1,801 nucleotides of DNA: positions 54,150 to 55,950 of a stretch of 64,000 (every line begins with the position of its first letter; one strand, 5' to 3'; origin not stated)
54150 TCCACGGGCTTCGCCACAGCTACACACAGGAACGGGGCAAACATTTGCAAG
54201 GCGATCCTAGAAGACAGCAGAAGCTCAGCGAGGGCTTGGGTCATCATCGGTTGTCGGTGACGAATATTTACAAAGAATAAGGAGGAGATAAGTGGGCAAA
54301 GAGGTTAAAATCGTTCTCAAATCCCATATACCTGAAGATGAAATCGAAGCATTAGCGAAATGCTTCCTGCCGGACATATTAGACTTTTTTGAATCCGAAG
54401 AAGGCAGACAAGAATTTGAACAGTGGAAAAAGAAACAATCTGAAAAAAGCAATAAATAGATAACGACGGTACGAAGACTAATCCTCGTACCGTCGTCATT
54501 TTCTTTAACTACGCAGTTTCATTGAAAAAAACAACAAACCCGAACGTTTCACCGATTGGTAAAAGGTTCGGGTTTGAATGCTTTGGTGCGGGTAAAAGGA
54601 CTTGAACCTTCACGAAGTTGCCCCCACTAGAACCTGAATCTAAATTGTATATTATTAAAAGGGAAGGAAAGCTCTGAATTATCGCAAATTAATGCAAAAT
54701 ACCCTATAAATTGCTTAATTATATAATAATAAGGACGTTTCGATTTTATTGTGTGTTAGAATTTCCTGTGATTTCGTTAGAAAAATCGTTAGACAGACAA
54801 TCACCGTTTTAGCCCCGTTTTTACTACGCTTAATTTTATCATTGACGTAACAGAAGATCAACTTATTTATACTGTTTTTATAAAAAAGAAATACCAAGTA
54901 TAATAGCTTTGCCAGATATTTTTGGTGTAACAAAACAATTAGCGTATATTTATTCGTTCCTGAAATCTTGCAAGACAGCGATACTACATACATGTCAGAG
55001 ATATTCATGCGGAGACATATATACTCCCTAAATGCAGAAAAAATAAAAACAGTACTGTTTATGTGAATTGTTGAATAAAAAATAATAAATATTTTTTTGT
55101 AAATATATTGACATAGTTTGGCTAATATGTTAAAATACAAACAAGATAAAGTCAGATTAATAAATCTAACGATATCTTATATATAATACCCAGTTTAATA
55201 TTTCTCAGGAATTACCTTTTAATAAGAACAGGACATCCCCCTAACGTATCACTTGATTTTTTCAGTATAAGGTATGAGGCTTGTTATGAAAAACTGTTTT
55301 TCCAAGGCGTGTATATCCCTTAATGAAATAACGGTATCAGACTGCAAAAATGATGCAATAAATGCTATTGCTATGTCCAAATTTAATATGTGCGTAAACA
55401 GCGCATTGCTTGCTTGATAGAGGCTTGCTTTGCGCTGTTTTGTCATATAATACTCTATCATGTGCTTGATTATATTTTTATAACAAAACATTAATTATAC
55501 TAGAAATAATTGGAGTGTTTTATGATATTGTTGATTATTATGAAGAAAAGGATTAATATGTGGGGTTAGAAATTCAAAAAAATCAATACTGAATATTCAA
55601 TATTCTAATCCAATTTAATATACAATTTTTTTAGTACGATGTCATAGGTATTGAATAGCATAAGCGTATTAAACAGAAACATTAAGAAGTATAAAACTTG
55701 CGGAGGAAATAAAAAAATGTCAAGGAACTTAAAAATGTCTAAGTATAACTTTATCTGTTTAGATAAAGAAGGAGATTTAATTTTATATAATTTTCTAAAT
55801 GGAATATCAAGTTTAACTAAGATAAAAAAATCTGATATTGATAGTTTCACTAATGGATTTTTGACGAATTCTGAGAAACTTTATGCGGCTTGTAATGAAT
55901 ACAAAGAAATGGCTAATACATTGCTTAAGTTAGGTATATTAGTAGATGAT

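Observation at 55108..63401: AT-rich island encoding an uncharacterised radical-SAM/SPASM RiPP pathway that includes a carrier-protein component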

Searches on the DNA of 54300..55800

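Call 28: search_rna_families(source=window, start=54300, end=55800, threshold=evalue, max_evalue=1, show_alignments=2)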
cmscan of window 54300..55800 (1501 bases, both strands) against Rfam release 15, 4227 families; matches with E-value up to 1: 0.
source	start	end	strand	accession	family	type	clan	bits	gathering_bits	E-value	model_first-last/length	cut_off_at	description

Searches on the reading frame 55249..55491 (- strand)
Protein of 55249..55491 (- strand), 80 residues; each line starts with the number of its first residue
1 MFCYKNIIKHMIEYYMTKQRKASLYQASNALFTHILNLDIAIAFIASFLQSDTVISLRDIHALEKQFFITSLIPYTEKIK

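Call 68: search_protein_families(library=pfam, proteins=[window:55249-55491:-], max_evalue=0.1)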
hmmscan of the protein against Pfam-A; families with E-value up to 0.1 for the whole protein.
window:55249-55491:- (80 aa): 0 families
